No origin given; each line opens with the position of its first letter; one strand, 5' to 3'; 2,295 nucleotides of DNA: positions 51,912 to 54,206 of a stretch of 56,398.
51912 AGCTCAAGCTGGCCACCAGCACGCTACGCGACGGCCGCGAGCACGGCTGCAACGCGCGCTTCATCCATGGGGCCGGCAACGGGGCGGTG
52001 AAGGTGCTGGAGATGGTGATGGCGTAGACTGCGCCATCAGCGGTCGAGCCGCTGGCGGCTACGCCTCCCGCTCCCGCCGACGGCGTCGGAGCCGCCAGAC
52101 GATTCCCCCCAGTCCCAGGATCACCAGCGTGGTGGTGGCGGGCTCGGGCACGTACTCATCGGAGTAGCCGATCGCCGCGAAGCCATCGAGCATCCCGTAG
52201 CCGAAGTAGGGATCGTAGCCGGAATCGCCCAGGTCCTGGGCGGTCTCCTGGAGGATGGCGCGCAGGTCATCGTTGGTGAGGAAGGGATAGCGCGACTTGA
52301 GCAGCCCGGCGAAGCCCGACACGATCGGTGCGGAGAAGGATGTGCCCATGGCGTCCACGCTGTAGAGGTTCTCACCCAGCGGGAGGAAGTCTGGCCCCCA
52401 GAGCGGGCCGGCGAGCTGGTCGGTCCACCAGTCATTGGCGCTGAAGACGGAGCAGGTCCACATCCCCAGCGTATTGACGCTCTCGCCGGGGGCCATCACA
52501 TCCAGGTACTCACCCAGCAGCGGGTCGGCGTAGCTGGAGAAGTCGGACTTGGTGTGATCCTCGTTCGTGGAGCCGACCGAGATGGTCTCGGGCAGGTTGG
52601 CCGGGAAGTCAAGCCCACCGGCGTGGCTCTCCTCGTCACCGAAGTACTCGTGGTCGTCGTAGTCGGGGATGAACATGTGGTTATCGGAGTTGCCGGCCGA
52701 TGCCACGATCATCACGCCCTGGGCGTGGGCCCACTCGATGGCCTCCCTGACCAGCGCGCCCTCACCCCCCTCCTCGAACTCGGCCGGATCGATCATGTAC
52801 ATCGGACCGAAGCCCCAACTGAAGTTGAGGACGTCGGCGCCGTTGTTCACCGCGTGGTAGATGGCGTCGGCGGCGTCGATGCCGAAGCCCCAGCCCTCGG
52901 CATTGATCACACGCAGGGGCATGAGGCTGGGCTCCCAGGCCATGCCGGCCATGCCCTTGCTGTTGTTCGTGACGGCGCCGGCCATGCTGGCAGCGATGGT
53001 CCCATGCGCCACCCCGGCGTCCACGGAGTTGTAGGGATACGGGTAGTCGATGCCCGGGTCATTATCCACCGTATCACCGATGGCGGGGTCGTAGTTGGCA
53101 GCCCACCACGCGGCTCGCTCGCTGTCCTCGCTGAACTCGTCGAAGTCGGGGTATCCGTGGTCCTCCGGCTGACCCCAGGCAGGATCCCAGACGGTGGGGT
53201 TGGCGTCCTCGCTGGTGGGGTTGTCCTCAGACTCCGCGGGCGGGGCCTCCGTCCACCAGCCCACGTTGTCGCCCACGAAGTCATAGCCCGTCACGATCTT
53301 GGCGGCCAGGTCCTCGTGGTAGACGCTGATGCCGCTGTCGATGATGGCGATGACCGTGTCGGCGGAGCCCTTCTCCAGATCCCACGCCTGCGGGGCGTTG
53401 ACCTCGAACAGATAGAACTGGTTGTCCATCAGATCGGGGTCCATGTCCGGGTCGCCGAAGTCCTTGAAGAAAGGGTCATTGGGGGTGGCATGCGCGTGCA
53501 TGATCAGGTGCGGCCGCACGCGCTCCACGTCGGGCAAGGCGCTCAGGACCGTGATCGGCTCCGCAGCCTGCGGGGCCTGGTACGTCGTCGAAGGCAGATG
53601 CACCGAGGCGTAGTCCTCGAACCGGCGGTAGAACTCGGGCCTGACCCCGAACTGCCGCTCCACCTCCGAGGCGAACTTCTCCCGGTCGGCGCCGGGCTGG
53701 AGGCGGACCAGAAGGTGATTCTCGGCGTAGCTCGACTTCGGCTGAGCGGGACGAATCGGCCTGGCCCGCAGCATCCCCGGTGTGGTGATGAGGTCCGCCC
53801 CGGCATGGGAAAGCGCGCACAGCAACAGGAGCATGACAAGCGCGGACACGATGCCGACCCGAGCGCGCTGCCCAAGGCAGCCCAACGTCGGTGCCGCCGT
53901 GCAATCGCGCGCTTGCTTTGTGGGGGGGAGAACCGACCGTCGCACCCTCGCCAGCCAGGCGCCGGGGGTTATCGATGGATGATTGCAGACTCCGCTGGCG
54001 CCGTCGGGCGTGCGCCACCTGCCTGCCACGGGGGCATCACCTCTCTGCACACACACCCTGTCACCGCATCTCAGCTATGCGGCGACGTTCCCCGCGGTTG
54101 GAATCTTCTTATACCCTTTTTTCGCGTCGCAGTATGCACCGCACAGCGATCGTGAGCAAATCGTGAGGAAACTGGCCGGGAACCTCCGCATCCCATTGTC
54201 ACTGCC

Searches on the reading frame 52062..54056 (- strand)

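Call 40: search_protein_families(library=pfam, proteins=[window:52062-54056:-], max_evalue=0.001)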
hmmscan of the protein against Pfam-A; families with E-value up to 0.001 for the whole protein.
window:52062-54056:- (665 aa): 2 families
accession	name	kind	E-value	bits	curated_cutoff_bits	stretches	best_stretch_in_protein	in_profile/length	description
PF00082.27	Peptidase_S8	-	4.1e-48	164.6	21.8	1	233-621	3-288/288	Subtilase family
PF07589.16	PEP-CTERM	-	4e-05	24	20.7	1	636-659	2-24/24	PEP-CTERM motif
